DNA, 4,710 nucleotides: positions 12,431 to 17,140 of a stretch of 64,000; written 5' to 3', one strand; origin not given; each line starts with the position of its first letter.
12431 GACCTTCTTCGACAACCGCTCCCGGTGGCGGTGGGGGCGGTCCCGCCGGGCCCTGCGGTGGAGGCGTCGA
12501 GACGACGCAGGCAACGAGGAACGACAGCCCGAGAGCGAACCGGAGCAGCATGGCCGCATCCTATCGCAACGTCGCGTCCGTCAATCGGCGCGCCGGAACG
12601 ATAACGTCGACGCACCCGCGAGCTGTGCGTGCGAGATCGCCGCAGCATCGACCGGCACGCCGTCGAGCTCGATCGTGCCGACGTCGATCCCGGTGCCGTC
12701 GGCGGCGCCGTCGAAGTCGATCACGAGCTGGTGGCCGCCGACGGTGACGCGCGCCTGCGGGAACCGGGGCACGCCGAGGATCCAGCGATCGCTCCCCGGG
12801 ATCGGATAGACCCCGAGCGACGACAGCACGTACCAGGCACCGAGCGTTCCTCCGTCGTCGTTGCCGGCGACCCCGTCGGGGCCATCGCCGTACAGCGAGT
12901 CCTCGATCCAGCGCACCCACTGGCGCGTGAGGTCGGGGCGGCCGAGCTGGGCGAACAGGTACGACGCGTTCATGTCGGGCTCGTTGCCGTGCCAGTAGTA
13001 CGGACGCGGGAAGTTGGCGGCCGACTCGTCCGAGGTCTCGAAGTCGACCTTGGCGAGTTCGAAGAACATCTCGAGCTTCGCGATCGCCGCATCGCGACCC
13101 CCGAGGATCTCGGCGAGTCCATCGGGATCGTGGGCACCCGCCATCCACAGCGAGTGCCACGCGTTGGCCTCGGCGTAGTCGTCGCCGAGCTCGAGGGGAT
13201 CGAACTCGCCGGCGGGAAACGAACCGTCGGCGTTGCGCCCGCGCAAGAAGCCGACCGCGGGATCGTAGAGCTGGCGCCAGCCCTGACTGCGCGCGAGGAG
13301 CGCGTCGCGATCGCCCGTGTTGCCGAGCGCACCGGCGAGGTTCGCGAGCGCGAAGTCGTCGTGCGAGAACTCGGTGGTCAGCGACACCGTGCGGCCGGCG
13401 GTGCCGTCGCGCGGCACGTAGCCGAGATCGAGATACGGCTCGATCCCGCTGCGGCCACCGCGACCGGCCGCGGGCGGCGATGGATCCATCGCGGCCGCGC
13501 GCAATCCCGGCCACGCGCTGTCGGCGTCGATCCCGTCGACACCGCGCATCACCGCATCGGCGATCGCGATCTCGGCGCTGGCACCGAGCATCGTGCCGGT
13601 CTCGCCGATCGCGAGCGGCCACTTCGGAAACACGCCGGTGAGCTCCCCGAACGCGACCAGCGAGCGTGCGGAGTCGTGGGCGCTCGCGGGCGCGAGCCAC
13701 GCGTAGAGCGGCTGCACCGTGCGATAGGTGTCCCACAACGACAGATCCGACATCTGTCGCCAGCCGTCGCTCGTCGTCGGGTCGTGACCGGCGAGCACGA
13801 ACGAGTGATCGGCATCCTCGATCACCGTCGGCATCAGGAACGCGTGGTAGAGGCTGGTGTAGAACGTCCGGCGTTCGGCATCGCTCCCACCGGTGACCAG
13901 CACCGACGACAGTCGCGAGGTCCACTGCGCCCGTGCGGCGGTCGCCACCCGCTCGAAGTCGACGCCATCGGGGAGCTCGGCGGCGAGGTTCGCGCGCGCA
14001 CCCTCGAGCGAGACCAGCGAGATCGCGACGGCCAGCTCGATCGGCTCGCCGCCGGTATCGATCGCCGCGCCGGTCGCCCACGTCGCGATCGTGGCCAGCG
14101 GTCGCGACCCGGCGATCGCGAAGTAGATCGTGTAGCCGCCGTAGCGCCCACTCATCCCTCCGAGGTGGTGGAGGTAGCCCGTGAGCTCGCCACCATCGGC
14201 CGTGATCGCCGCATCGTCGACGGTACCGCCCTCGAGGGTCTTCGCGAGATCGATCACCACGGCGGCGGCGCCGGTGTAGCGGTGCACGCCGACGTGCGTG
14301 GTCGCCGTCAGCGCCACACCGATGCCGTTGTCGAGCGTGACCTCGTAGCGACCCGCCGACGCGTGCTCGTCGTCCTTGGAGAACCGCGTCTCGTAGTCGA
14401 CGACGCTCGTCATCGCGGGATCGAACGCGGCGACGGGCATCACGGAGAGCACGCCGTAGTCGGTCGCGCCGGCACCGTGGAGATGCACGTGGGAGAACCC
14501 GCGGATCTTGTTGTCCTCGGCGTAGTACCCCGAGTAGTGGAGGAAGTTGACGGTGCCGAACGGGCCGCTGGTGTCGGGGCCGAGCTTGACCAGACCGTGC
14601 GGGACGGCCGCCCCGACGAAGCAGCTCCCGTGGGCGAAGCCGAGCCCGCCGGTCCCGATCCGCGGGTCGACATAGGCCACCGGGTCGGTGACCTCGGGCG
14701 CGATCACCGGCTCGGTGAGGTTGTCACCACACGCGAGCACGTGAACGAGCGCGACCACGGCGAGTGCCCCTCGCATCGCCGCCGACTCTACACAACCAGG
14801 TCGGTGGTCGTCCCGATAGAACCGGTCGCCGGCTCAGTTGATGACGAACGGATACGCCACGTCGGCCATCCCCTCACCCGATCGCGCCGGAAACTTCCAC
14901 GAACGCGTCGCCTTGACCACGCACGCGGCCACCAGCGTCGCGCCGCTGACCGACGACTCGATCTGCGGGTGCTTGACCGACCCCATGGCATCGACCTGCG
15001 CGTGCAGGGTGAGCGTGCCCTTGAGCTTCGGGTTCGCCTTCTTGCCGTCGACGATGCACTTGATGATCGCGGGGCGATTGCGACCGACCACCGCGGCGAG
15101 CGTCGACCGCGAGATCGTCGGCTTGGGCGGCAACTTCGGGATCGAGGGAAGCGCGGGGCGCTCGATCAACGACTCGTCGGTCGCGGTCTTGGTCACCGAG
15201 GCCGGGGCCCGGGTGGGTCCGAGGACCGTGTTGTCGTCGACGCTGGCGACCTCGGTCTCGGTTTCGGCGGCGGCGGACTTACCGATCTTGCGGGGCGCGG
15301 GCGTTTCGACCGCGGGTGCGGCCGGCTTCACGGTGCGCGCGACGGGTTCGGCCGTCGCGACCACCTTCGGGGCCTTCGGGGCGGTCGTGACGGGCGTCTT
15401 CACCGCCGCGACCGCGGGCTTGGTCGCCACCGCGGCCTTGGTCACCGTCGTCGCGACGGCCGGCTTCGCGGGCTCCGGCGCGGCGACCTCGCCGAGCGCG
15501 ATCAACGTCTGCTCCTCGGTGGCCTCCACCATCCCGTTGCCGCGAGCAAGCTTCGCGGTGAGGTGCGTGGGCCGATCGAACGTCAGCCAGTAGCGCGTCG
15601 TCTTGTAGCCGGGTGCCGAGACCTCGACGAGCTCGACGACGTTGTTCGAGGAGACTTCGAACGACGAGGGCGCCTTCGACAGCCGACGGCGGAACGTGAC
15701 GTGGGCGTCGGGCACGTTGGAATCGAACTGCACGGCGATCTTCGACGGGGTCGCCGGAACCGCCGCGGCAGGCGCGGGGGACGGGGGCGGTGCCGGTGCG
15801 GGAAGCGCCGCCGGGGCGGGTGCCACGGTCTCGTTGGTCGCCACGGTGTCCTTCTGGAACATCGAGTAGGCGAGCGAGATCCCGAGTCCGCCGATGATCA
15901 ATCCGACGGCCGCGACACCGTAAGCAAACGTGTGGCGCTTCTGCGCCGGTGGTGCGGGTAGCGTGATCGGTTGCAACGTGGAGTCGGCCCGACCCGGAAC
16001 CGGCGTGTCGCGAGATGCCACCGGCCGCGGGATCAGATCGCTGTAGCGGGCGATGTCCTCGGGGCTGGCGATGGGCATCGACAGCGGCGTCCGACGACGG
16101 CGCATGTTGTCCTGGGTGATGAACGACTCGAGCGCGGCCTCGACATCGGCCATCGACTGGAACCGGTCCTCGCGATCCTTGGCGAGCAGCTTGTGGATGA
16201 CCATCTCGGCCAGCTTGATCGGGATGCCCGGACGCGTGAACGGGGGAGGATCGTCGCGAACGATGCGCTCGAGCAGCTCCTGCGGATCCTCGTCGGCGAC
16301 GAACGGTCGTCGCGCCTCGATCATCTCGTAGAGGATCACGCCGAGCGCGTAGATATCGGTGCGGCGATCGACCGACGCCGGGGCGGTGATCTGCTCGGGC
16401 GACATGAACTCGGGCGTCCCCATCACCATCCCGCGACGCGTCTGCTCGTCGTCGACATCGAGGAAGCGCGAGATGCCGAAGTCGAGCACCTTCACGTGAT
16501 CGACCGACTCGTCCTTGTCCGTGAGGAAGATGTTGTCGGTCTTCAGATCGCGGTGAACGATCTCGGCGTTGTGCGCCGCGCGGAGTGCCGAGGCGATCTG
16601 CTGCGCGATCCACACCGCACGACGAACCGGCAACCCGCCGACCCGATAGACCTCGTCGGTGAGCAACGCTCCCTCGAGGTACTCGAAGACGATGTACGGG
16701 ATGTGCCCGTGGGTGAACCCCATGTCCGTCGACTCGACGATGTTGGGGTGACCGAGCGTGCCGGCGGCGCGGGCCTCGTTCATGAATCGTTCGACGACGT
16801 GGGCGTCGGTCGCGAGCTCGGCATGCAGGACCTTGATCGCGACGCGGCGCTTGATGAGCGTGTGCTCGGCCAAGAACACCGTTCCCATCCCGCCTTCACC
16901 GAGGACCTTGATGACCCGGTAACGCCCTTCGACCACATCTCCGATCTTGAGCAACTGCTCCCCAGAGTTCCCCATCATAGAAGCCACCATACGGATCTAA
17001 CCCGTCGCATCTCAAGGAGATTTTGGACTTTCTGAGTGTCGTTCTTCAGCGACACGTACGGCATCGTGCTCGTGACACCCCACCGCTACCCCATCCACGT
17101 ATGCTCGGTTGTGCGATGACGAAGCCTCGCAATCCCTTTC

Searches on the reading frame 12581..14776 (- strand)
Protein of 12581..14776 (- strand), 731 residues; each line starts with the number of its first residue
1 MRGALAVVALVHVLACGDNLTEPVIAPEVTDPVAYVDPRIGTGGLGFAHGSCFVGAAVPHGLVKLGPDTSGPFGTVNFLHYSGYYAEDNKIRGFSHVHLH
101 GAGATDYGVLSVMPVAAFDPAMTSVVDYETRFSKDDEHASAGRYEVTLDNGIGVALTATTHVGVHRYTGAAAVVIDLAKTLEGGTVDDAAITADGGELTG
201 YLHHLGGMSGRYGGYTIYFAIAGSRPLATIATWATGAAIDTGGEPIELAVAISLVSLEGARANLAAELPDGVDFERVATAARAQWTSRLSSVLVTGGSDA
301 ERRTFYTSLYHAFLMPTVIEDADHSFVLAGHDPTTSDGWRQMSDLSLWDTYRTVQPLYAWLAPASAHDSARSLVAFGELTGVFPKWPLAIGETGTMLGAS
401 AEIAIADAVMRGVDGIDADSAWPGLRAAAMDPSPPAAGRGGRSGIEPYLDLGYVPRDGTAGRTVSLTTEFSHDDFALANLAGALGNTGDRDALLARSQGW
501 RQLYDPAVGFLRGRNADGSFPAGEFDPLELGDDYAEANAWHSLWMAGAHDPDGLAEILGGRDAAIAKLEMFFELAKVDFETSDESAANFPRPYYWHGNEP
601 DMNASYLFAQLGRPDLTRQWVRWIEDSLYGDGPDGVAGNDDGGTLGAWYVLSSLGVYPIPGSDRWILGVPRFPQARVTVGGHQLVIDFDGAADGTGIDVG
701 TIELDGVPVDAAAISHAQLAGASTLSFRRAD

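Call 32: search_protein_families(library=pfam, proteins=[window:12581-14776:-], max_evalue=0.00001)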
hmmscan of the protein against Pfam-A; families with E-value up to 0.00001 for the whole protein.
window:12581-14776:- (731 aa): 2 families
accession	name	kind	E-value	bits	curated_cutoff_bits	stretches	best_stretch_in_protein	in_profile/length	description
PF07971.18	Glyco_hydro_92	-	1.7e-122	410.1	24.6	1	259-728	1-461/464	Glycosyl hydrolase family 92 catalytic domain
PF17678.7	Glyco_hydro_92N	-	7.6e-47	160.6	34.5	1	35-238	1-203/236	Glycosyl hydrolase family 92 N-terminal domain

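Call 91: find_encoding_contigs(protein=window:12581-14776:-, flank=500, max_places=3)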
Protein window:12581-14776:- (731 aa): 1 contig read that carries it; 1 place shown.
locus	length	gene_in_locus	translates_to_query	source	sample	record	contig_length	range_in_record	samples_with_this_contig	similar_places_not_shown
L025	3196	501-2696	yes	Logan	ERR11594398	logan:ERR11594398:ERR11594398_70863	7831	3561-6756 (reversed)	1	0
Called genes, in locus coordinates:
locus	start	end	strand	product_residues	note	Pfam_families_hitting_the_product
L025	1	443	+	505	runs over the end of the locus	?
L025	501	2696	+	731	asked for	PF17678:Glyco_hydro_92N, PF07971:Glyco_hydro_92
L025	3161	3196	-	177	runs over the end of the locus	-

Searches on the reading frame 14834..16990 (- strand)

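Call 32: search_protein_families(library=pfam, proteins=[window:14834-16990:-], max_evalue=0.00001)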
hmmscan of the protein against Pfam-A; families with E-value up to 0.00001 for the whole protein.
window:14834-16990:- (718 aa): 2 families
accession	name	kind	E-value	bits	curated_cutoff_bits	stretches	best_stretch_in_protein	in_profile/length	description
PF00069.31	Pkinase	-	2.6e-44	152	31.7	1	24-278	1-253/263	Protein kinase domain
PF07714.23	PK_Tyr_Ser-Thr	-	1.8e-32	113.1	23.1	1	26-277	3-249/258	Protein tyrosine and serine/threonine kinase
